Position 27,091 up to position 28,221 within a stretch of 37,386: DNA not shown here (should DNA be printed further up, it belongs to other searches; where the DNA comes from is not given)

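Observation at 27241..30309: MacB/FtsX-type ABC exporter whose ATPase is fused to a YHS/TRASH metal-binding domain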

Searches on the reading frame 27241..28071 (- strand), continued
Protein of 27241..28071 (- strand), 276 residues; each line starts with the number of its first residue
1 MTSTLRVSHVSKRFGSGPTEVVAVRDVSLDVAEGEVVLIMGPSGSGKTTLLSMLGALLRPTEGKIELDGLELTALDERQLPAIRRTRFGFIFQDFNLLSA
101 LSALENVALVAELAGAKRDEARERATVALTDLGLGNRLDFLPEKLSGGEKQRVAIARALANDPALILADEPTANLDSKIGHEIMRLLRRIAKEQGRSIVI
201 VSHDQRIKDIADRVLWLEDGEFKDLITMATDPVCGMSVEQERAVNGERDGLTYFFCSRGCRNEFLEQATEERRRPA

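Call 19: get_annotated_region(hit=H1, flank=10000)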
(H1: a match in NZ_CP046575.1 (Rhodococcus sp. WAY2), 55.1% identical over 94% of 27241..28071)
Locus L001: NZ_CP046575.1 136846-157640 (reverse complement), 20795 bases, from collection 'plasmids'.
description: Rhodococcus sp. WAY2 plasmid pRWAY03, complete sequence
organism: Rhodococcus sp. WAY2 (NCBI taxid 2663121)
taxonomy: Bacteria; Actinomycetota; Actinomycetes; Mycobacteriales; Nocardiaceae; Rhodococcus; Rhodococcus sp. WAY2
host: -; source: cell culture,bacterial consortium; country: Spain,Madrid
typing (MOB-suite, as given by PLSDB): mobilizable; relaxase MOBP
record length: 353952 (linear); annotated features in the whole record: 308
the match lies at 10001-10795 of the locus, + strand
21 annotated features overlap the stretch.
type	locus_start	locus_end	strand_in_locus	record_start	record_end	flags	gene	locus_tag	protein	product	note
CDS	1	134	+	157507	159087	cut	lnt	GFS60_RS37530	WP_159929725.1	apolipoprotein N-acyltransferase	GO:0042158 - lipoprotein biosynthetic process [Evidence IEA]; GO:0006497 - protein lipidation [Evidence IEA]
CDS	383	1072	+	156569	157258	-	-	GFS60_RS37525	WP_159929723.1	M23 family metallopeptidase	GO:0006508 - proteolysis [Evidence IEA]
CDS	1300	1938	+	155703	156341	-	-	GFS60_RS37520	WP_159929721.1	TlpA disulfide reductase family protein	-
CDS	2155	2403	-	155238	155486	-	-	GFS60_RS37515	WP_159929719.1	hypothetical protein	-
CDS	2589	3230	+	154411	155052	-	-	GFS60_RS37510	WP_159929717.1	TlpA disulfide reductase family protein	-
CDS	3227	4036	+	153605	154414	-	-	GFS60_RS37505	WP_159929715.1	cytochrome c biogenesis CcdA family protein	-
CDS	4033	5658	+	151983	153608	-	-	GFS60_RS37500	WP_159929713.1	cytochrome c biogenesis protein ResB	GO:0017004 - cytochrome complex assembly [Evidence IEA]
CDS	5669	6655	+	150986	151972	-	ccsB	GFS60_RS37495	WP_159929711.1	c-type cytochrome biogenesis protein CcsB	GO:0017004 - cytochrome complex assembly [Evidence IEA]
CDS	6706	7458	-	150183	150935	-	-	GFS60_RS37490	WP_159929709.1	CbtA family protein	-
CDS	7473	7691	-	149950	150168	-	-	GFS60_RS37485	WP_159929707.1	CbtB domain-containing protein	-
CDS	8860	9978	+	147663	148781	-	-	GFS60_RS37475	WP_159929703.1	ABC transporter permease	-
CDS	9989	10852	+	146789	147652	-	-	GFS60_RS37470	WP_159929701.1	ATP-binding cassette domain-containing protein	-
CDS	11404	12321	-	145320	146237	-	lgt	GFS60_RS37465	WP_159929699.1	prolipoprotein diacylglyceryl transferase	GO:0009249 - protein lipoylation [Evidence IEA]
CDS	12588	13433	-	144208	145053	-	-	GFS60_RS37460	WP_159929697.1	GNAT family N-acetyltransferase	-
CDS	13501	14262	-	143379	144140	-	-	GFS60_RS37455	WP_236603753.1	prolipoprotein diacylglyceryl transferase family protein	GO:0042158 - lipoprotein biosynthetic process [Evidence IEA]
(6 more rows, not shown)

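Call 20: find_related_loci(query=window:27241-28071:-, collection=genome_contigs, flank=8000)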
Query window:27241-28071:- (276 aa) in genome_contigs; peptide patterns used: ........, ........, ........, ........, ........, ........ (x = any residue, [..] = any of these).
397 stretches matched a pattern; 174 encode a relative of the query (tblastn E <= 1e-3); the best 80 are kept; 80 distinct loci.
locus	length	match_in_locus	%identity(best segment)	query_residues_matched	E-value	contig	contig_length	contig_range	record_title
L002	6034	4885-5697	77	3-273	1e-137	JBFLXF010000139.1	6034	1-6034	MAG: Actinomycetota bacterium isolate MAG051 MAG051_139, whole genome shotgun sequence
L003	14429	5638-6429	77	4-267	1e-136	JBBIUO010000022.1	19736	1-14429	MAG: Chloroflexota bacterium isolate QNS170220_bin_55 NODE_991_length_19736_cov_4.482140, whole genome shotgun sequence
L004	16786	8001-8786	77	4-265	7e-136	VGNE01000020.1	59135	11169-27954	MAG: Chloroflexi bacterium isolate K_DeepCast_100m_m2_203 K_DeepCast_100m_m2_203_Ga0194127_10000566, whole genome shotgu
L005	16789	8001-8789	77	5-267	1e-135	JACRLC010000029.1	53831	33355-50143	MAG: Chloroflexi bacterium isolate NC_groundwater_1871_Pr3_B-0.1um_54_18 SR2-18-B1_coassembly_106611, whole genome shotg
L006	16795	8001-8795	77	1-264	9e-136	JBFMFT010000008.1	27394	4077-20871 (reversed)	MAG: Chloroflexota bacterium isolate MAG278 MAG278_8, whole genome shotgun sequence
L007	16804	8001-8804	79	4-271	3e-135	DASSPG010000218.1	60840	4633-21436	MAG TPA_asm: Candidatus Limnocylindrales bacterium isolate SMAG_U1272 k141_2017448, whole genome shotgun sequence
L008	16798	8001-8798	75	2-266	6e-135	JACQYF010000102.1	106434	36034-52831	MAG: Chloroflexi bacterium isolate NC_groundwater_1534_Pr4_S-0.65um_60_13 SR1-18-Sp65_coassembly_scaffold_211530, whole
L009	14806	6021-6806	79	4-265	8e-135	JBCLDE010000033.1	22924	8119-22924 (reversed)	Candidatus Limnocylindrales bacterium isolate SLM_LV1_BS-K20 Node_33_length_22924_cov_86.775023, whole genome shotgun se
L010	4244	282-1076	76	3-267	5e-137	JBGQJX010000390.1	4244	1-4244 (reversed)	MAG: Ktedonobacteraceae bacterium isolate OBJ2_061818_070_11 k141_707760_length_4244_cov_16.1516, whole genome shotgun s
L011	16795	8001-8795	75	1-265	1e-134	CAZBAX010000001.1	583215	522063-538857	MAG TPA_asm: uncultured Anaerolinea sp. isolate SRP287051_co2_135 genome assembly, contig: NODE_5_length_583215_cov_23.7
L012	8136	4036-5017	78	2-267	3e-134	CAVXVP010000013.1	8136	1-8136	MAG: uncultured Chloroflexia bacterium isolate MFD06298.bin.2.198 genome assembly, contig: contig_31933, whole genome sh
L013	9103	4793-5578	78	4-265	2e-134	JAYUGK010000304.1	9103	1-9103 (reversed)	MAG: Chloroflexota bacterium isolate GFS_8085 GFS_8085_303, whole genome shotgun sequence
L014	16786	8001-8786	77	4-265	5e-134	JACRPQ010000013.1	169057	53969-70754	MAG: Chloroflexi bacterium isolate NC_groundwater_1991_Pr3_S-0.65um_56_11 SR2-18-Sp65_coassembly_scaffold_323954, whole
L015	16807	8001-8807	74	3-270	2e-133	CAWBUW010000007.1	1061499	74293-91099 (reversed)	MAG: uncultured Chloroflexia bacterium isolate MFD03899.bin.1.41 genome assembly, contig: contig_14422, whole genome sho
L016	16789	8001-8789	76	4-266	2e-133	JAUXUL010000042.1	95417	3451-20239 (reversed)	MAG: Anaerolineales bacterium isolate C15_concoct.bin.116_sub C15_k141_400095, whole genome shotgun sequence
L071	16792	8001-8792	73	2-265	7e-122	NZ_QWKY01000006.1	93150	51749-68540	Meiothermus hypogaeus strain DSM 23238 contig_6, whole genome shotgun sequence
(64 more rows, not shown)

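Call 29: search_solved_structures(query=window:27241-28071:-, max_evalue=1e-30)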
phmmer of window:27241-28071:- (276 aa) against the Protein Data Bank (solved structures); distinct sequences matched with E-value up to 1e-30: 128 (the best 60 are shown).
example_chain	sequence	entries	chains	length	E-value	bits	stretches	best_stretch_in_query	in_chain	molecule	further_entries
1f3o_A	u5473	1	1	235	1.2e-58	201.8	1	5-222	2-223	HYPOTHETICAL ABC TRANSPORTER ATP-BINDING PROTEIN MJ0796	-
1l2t_A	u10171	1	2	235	3e-58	200.5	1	5-222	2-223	Hypothetical ABC transporter ATP-binding protein MJ0796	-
3tif_A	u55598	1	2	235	8.9e-58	198.9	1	6-222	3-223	Uncharacterized ABC transporter ATP-binding protein MJ0796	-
5xu1_A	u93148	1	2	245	3.9e-53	183.7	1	5-222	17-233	ABC transporter ATP-binding protein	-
5lil_A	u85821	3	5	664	3.9e-53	183.7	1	5-222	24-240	Macrolide export ATP-binding/permease protein MacB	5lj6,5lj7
5gko_A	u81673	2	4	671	3.4e-52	180.6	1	4-222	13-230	Macrolide export ATP-binding/permease protein MacB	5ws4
9o9x_A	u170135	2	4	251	2.7e-51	177.7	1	9-228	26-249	ABC transporter ATP-binding protein YtrE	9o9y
5lj9_A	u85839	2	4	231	9.2e-51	176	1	1-222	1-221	Macrolide export ATP-binding/permease protein MacB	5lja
2pcj_A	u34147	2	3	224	2.3e-50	174.7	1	24-226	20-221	Lipoprotein-releasing system ATP-binding protein lolD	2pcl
5nik_J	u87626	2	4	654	6.6e-50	173.2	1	1-222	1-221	Macrolide export ATP-binding/permease protein MacB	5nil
8j5q_D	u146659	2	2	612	3.4e-49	170.8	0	4-220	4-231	Uncharacterized ABC transporter ATP-binding protein Rv1281c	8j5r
8j5s_D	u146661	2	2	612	2.3e-48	168.1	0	4-220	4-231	Uncharacterized ABC transporter ATP-binding protein Rv1281c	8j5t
3dhw_C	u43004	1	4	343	5.3e-48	166.9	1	5-226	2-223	Methionine import ATP-binding protein metN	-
6cvl_C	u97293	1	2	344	1.2e-47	165.8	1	5-226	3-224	MetN nucleotide-binding subunit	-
3tui_C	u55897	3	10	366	1.2e-47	165.7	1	5-226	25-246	Methionine import ATP-binding protein MetN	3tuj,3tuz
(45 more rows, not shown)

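Call 42: search_protein_families(library=pfam, proteins=[L071:287-1063:+, L071:1376-2299:+, L071:2553-3692:+, L071:3943-5157:+, L071:5142-5630:+, L071:9247-10041:+, L071:10075-11418:+, L071:11522-12100:+, L071:12530-13375:+, L071:13825-15120:+], max_evalue=0.001)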
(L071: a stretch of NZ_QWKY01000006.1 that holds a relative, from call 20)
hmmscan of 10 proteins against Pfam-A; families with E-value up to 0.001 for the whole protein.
L071:287-1063:+ (258 aa): 3 families
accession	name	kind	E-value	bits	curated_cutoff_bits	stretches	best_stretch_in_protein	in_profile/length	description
PF01816.23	LRV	-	1.2e-27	94.8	21.6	2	130-154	2-26/26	Leucine rich repeat variant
PF25591.1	LRV_2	-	2.4e-19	69.5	27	2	133-179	4-49/61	Leucine Rich Repeat Variant domain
PF02985.28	HEAT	-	0.0006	20.3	23.5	0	68-87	4-22/31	HEAT repeat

L071:1376-2299:+ (307 aa): 2 families
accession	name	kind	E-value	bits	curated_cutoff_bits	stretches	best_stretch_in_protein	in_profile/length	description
PF03713.19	DUF305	-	1.8e-39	135.7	27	2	158-300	23-148/151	Domain of unknown function (DUF305)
PF13628.12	DUF4142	-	3e-10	41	27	1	109-178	62-129/138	Domain of unknown function (DUF4142)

L071:2553-3692:+ (379 aa): 6 families
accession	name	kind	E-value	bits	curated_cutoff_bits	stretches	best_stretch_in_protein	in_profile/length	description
PF02239.22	Cytochrom_D1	-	5.8e-15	55.1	25.5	1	130-236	12-119/368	Cytochrome D1 heme domain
PF25174.1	Beta-prop_THOC3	-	5.6e-12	45.7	305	1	214-306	67-158/272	THOC3 beta-propeller domain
PF21783.3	YNCE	-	5.2e-10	39.6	27.1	0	175-254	50-130/339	YNCE-like beta-propeller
PF10282.15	Lactonase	-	3.2e-08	33.6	21.7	0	289-351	155-214/344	Lactonase, 7-bladed beta-propeller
PF23414.1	Beta-prop_EML_2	-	7.6e-08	32.5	90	0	216-307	20-111/266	Echinoderm microtubule-associated protein second beta-propeller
PF00400.38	WD40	-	3.2e-05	24.7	27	0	241-257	15-33/39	WD domain, G-beta repeat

L071:3943-5157:+ (404 aa): 1 family
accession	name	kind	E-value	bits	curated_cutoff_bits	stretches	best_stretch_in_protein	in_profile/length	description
PF08282.18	Hydrolase_3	-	2.2e-05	24.7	20.9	1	310-353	179-222/255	haloacid dehalogenase-like hydrolase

L071:5142-5630:+ (162 aa): 1 family
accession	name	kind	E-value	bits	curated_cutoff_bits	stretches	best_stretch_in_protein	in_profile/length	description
PF00403.32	HMA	-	1.1e-05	26.2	24.8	1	74-132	3-61/62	Heavy-metal-associated domain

L071:9247-10041:+ (264 aa): 0 families

L071:10075-11418:+ (447 aa): 16 families
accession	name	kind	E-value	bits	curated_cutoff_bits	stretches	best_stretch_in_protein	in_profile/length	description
PF10282.15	Lactonase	-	4.7e-24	85.7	21.7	2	305-381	244-320/344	Lactonase, 7-bladed beta-propeller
PF21783.3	YNCE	-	1.7e-22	80.6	27.1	3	235-358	42-162/339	YNCE-like beta-propeller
PF02239.22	Cytochrom_D1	-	1.8e-22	79.9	25.5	4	331-435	14-118/368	Cytochrome D1 heme domain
PF25174.1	Beta-prop_THOC3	-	8.9e-19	68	305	2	182-323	6-148/272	THOC3 beta-propeller domain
PF07833.16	Cu_amine_oxidN1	-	1.3e-18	67.3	24.2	1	31-121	15-105/108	Copper amine oxidase N-terminal domain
PF23414.1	Beta-prop_EML_2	-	2.1e-11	44.2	90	1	232-321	9-98/266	Echinoderm microtubule-associated protein second beta-propeller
PF08450.18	SGL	-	3.2e-10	40.5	26.3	1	239-320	111-192/246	SMP-30/Gluconolactonase/LRE-like region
PF01731.26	Arylesterase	-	1.1e-09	38.9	21.3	0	386-424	46-84/86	Arylesterase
PF07433.17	DUF1513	-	5.7e-07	29.3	27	0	261-372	3-119/304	Protein of unknown function (DUF1513)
PF24814.1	WD40_Prp19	-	5.3e-06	26.1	320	0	182-322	139-278/281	Prp19 WD40 domain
PF04053.20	B-prop_COPA_B_2nd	-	1.2e-05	25.4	57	0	177-321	29-162/248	COPA/B second beta-propeller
PF16819.11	DUF5074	-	1.2e-05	25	27.2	0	366-420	156-208/353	Domain of unknown function (DUF5074)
PF07676.18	PD40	-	1.6e-05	25.2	20.9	0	398-414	13-30/38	WD40-like Beta Propeller Repeat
PF25172.1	Beta-prop_WDR3_2nd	-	2.5e-05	24.1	140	0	368-435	14-79/293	WDR3 second beta-propeller domain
PF23518.1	WW_2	-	0.00027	20.9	27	0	359-368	16-25/36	WW domain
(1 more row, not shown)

L071:11522-12100:+ (192 aa): 2 families
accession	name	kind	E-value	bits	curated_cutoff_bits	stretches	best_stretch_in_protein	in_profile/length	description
PF04173.18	DoxD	-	1.1e-09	38.9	22.7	1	29-172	4-149/167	TQO small subunit DoxD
PF07681.17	DoxX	-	1.3e-09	38.9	23.6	1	27-130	2-77/85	DoxX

L071:12530-13375:+ (281 aa): 0 families

L071:13825-15120:+ (431 aa): 4 families
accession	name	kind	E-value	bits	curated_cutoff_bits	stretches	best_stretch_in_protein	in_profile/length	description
PF00563.25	EAL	-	2.9e-47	161.5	31.3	1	192-409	8-236/236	EAL domain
PF13185.12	GAF_2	-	6e-12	46.4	28.6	1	32-171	3-135/136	GAF domain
PF01590.32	GAF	-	1.6e-10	42.1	22.4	1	33-171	2-133/133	GAF domain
PF13492.12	GAF_3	-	1.1e-08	36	27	1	33-173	2-129/129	GAF domain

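Call 47: predict_structure(alignment_id=A1)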
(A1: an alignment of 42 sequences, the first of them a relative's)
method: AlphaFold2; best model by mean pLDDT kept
length: 276 residues; sequences in the alignment: 42
mean_pLDDT: 88.3   pTM: 0.80
mean pLDDT of the five models: 88.3, 83.8, 81.6, 73.8, 71.8
residues with pLDDT >= 90: 176; 70-90: 78; 50-70: 21; < 50: 1
segments of 3 or more residues with pLDDT < 50: none
pLDDT, mean of each block of 10 residues (from residue 1): 90 93 95 92 91 95 96 95 92 73 96 95 97 97 90 92 90 63 86 91 82 90 77 80 88 90 84 59
secondary structure, 60 per line:
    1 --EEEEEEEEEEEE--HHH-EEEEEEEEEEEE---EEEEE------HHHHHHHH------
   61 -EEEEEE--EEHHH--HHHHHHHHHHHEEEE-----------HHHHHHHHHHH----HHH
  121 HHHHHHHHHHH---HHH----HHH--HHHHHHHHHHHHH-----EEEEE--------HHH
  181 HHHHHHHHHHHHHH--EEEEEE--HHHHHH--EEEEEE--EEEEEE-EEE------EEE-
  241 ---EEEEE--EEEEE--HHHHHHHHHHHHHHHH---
elements in order: E3-14 E21-32 E36-40 H47-54 E62-67 H77-87 E88-91 H103-113 H118-131 H147-159 E165-169 H178-194 E197-202 H205-210 E213-218 E221-226 E228-230 E237-239 E244-248 E251-255 H258-273

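Call 51: fold_search(model_id=the predicted structure, library=pdb)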
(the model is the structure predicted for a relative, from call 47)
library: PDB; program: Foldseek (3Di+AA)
matches with E <= 10: 1812; with E <= 0.001: 1311
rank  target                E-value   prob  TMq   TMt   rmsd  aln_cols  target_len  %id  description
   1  5lj9_A                4.5e-28  1.00  0.78  0.94   1.5       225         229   42  Structure of the E. coli MacB ABC domain (C2221) (released 2017-11-15)
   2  5lj9_B                6.0e-28  1.00  0.78  0.93   1.6       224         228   42  Structure of the E. coli MacB ABC domain (C2221) (released 2017-11-15)
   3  5lj7_B                1.4e-27  1.00  0.72  0.35  15.2       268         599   38  Structure of Aggregatibacter actinomycetemcomitans MacB bound to ATP (P21) (released 2017-11-15)
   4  3tif_B                3.6e-27  1.00  0.72  0.85   2.5       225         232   43  Dimeric structure of a post-hydrolysis state of the ATP-binding cassette MJ0796 bound to ADP and Pi (released 2012-03-21)
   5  5lil_A                8.7e-27  1.00  0.72  0.34  13.6       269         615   38  Structure of Aggregatibacter actinomycetemcomitans MacB bound to ATPyS (P21) (released 2017-11-15)
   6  5lja                  2.1e-26  1.00  0.78  0.93   1.5       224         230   42  Structure of the E. coli MacB ABC domain (P6122) (released 2017-11-15)
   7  5lj7_A                2.3e-26  1.00  0.72  0.35  13.6       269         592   38  Structure of Aggregatibacter actinomycetemcomitans MacB bound to ATP (P21) (released 2017-11-15)
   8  5lil_B                2.4e-26  1.00  0.72  0.35  14.5       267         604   37  Structure of Aggregatibacter actinomycetemcomitans MacB bound to ATPyS (P21) (released 2017-11-15)
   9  5lj6                  2.5e-26  1.00  0.72  0.35   4.6       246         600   41  Structure of Aggregatibacter actinomycetemcomitans MacB bound to ATPyS (P6522) (released 2017-11-15)
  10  3tif_A                3.4e-26  1.00  0.73  0.86   2.5       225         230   43  Dimeric structure of a post-hydrolysis state of the ATP-binding cassette MJ0796 bound to ADP and Pi (released 2012-03-21)
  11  3tui_D                3.9e-26  1.00  0.76  0.62   1.9       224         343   41  Inward facing conformations of the MetNI methionine ABC transporter: CY5 native crystal form (released 2011-11-30)
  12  9ge6_B                4.9e-26  1.00  0.75  0.92   1.8       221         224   42  Structure of E. coli YbbAP (released 2025-05-28)
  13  5gko_A                4.9e-26  1.00  0.78  0.34  15.0       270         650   38  Crystal structure of tripartite-type ABC transporter, MacB from Acinetobacter baumannii (released 2017-11-15)
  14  5xu1_A                7.4e-26  1.00  0.75  0.93   1.8       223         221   43  Structure of a non-canonical ABC transporter from Streptococcus pneumoniae R6 (released 2018-01-24)
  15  5xu1_B                1.4e-25  1.00  0.77  0.93   1.7       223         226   43  Structure of a non-canonical ABC transporter from Streptococcus pneumoniae R6 (released 2018-01-24)
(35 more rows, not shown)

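Call 58: get_annotated_region(hit=H13, flank=7000)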
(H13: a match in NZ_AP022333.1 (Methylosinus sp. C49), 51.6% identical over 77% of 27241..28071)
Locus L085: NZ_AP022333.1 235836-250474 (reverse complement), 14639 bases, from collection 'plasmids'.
description: Methylosinus sp. C49 isolate Methylosinus sp. C49 plasmid pMSC49a, complete sequence
organism: Methylosinus sp. C49 (NCBI taxid 2699395)
taxonomy: Bacteria; Pseudomonadota; Alphaproteobacteria; Hyphomicrobiales; Methylocystaceae; Methylosinus; Methylosinus sp. C49
host: -; source: -; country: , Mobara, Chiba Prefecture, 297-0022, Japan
typing (MOB-suite, as given by PLSDB): non-mobilizable
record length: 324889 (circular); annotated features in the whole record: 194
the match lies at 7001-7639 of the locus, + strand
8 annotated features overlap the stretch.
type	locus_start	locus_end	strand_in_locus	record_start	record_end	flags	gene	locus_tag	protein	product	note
CDS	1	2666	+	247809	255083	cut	-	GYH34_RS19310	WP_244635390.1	type I polyketide synthase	-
CDS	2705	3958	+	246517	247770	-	-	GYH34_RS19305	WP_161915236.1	3-oxoacyl-[acyl-carrier-protein] synthase III C-terminal domain-containing protein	-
CDS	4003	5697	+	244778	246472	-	-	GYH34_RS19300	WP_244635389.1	4'-phosphopantetheinyl transferase superfamily protein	-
CDS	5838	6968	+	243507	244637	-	-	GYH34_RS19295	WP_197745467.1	ABC transporter permease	-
CDS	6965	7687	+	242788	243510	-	-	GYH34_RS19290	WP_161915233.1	ABC transporter ATP-binding protein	-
CDS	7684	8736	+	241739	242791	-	-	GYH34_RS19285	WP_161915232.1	efflux RND transporter periplasmic adaptor subunit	-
CDS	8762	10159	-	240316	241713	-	-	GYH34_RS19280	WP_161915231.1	TolC family outer membrane protein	GO:0006810 - transport [Evidence IEA]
CDS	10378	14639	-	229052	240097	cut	-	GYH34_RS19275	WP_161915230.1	type I polyketide synthase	-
